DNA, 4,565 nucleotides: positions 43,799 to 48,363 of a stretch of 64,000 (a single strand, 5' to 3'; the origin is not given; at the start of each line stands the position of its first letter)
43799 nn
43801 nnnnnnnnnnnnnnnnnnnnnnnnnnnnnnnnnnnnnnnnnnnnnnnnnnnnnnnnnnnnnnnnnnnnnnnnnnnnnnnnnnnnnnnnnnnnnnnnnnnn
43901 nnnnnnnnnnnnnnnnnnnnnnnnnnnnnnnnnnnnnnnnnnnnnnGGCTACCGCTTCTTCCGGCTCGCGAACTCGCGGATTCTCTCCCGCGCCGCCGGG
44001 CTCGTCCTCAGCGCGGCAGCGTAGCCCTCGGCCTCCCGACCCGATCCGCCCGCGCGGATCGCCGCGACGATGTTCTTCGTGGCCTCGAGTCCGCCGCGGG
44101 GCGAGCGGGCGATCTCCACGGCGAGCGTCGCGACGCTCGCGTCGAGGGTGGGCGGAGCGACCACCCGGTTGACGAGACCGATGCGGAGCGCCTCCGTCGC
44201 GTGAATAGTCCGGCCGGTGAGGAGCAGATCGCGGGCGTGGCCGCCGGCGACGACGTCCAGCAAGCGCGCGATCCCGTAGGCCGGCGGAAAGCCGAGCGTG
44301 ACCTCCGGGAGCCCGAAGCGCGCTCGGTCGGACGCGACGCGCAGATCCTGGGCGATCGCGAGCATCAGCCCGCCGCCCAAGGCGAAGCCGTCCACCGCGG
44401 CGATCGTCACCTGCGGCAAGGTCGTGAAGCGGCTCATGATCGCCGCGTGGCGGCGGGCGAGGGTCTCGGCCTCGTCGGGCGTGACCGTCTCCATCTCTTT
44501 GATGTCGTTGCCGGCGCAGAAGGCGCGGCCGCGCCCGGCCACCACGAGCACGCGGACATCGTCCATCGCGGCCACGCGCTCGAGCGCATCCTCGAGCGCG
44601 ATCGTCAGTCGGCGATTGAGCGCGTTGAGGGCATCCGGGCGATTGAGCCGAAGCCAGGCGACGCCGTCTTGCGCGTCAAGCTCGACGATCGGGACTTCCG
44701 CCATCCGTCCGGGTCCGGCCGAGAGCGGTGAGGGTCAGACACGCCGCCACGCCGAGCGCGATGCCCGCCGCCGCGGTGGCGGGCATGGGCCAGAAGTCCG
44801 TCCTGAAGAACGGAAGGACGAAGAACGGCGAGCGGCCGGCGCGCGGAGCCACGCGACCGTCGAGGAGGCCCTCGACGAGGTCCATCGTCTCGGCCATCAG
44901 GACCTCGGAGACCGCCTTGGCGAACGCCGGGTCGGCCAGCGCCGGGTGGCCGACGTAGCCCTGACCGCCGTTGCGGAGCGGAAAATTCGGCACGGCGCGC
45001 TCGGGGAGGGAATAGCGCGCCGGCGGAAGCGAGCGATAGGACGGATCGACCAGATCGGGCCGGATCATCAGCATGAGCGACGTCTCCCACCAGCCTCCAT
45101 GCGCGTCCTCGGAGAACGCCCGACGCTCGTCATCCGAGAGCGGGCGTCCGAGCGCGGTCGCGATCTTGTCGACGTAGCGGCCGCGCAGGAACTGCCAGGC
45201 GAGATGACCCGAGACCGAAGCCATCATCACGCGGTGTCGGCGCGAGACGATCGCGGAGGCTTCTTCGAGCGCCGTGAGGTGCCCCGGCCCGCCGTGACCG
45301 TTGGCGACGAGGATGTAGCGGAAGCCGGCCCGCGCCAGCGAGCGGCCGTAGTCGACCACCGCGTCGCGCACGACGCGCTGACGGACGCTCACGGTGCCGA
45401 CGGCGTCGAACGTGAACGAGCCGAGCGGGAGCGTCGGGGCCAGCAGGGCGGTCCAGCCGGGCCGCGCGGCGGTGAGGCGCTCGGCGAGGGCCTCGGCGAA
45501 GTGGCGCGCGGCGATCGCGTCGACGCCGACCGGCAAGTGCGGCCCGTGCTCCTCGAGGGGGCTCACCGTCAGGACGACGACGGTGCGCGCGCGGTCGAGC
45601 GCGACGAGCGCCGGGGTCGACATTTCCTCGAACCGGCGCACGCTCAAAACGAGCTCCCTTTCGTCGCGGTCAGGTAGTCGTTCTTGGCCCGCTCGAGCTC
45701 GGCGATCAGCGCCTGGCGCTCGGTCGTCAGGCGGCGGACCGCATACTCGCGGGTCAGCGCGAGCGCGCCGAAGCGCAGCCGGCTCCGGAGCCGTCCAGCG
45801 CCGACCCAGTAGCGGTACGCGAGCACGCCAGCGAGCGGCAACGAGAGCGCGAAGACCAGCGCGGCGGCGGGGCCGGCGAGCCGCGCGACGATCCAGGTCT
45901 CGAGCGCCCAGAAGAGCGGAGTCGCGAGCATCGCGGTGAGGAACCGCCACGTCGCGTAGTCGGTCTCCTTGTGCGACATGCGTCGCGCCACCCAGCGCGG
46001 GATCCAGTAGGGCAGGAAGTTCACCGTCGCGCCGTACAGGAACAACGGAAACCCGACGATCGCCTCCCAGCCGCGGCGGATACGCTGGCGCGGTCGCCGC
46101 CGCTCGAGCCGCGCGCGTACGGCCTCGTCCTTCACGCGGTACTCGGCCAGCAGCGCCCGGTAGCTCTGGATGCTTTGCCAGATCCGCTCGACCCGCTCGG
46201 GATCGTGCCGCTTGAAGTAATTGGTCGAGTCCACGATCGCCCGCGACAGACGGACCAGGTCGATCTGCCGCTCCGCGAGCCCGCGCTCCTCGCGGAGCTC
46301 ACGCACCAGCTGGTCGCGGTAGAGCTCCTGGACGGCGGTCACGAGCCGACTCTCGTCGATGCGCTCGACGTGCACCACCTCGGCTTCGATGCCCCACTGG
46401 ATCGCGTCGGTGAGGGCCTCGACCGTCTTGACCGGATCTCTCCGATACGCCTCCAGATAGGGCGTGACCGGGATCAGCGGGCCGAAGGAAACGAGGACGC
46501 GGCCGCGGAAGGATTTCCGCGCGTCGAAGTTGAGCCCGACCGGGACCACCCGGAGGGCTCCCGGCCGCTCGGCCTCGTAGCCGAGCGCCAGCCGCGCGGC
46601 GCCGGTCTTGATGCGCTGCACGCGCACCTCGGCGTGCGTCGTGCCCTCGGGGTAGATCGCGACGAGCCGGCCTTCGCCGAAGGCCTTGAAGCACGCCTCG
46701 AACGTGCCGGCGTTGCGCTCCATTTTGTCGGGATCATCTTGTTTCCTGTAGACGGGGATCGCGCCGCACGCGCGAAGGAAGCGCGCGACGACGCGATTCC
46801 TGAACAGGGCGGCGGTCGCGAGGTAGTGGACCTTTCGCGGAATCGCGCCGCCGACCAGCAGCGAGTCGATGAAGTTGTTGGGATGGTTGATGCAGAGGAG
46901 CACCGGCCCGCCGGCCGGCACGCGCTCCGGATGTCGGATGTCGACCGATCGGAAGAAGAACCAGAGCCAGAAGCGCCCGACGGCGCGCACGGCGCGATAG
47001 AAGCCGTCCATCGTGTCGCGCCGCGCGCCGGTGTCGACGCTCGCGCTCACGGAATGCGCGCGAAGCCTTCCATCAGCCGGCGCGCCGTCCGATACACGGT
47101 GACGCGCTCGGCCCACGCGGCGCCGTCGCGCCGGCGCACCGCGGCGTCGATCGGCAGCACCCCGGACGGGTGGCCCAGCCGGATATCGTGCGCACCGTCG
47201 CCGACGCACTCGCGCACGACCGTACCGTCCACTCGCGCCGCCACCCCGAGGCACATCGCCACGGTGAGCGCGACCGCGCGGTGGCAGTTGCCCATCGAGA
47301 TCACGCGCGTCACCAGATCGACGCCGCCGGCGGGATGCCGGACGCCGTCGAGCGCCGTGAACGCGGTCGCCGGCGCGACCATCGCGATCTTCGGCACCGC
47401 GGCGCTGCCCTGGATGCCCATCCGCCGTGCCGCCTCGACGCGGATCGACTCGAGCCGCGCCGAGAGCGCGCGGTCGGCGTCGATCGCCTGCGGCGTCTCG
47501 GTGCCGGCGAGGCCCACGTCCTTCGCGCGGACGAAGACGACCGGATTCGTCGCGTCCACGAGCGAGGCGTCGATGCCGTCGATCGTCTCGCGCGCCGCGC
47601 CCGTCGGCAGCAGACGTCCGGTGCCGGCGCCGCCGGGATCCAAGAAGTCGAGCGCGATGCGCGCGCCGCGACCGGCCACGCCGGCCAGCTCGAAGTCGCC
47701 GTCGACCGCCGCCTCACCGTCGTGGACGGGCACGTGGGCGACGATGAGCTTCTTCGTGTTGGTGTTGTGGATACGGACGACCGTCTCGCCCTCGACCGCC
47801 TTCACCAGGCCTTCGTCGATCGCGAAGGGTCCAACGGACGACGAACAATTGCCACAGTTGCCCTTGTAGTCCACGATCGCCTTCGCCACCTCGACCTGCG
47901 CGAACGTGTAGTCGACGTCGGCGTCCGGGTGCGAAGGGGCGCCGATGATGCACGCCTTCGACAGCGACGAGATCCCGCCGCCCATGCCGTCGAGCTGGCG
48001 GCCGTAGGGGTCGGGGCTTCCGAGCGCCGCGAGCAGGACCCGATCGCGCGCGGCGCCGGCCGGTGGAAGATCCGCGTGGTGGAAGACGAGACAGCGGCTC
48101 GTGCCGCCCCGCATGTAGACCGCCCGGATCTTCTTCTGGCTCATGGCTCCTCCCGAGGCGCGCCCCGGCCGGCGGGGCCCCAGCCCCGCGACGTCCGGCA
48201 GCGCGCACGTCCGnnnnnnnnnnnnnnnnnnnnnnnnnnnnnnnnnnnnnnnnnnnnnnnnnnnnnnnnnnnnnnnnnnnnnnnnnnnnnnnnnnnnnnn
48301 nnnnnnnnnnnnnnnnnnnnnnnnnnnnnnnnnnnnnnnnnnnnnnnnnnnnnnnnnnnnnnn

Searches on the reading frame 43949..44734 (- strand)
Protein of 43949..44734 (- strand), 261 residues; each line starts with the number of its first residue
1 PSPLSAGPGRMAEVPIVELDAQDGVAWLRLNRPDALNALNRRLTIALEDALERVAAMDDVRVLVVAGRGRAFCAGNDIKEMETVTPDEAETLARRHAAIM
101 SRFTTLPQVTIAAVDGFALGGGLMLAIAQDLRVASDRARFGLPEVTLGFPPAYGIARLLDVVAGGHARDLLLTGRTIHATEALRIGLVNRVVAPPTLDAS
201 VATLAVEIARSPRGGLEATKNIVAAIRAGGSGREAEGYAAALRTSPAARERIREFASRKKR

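Call 77: search_protein_families(library=pfam, proteins=[window:43949-44734:-], max_evalue=0.00001)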
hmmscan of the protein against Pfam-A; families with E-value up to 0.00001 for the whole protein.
window:43949-44734:- (261 aa): 2 families
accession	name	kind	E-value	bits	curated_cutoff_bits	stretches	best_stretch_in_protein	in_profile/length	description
PF00378.25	ECH_1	-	6.3e-45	153.9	27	1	21-225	2-207/251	Enoyl-CoA hydratase/isomerase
PF16113.10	ECH_2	-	3e-36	126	27.2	1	26-207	2-187/335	Enoyl-CoA hydratase/isomerase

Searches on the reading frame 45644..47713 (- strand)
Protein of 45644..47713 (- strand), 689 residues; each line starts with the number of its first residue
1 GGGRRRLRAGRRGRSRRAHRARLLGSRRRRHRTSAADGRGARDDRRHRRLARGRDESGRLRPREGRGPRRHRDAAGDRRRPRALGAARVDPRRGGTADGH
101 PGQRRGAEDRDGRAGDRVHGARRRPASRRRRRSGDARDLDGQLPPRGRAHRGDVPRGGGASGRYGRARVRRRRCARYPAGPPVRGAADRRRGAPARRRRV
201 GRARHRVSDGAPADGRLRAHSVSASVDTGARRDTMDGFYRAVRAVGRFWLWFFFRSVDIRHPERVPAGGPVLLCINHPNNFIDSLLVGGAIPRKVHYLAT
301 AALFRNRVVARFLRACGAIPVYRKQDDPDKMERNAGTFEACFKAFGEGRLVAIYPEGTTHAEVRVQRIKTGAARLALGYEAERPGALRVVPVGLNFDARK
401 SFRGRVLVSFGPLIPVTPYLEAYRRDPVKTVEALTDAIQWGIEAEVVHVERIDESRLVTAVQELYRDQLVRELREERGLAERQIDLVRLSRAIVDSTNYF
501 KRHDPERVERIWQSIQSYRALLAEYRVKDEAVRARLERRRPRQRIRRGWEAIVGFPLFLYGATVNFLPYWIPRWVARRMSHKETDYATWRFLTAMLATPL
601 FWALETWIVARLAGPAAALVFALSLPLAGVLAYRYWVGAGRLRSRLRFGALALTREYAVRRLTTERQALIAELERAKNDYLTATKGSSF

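Call 77: search_protein_families(library=pfam, proteins=[window:45644-47713:-], max_evalue=0.00001)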
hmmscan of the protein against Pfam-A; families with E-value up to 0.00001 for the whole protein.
window:45644-47713:- (689 aa): 1 family
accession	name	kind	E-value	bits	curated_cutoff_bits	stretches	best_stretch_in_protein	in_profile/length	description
PF01553.26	Acyltransferase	-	1.8e-18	67.1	23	1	257-392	2-129/132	Acyltransferase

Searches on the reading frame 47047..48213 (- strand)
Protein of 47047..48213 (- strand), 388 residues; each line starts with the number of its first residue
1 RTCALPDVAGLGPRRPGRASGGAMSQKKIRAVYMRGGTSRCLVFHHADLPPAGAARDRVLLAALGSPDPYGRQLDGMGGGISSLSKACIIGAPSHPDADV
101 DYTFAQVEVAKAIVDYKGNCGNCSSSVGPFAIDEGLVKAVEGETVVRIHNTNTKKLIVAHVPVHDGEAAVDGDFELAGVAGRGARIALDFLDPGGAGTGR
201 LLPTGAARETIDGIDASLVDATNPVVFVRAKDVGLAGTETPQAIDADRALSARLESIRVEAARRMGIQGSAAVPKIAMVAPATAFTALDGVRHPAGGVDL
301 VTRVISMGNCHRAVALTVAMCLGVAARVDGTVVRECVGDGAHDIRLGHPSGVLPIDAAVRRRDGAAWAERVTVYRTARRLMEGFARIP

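Call 77: search_protein_families(library=pfam, proteins=[window:47047-48213:-], max_evalue=0.00001)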
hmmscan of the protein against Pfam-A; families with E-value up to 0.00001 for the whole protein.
window:47047-48213:- (388 aa): 1 family
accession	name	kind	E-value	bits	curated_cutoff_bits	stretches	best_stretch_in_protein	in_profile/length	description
PF04303.18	PrpF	-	4.8e-118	394.7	27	1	26-388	1-371/371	PrpF protein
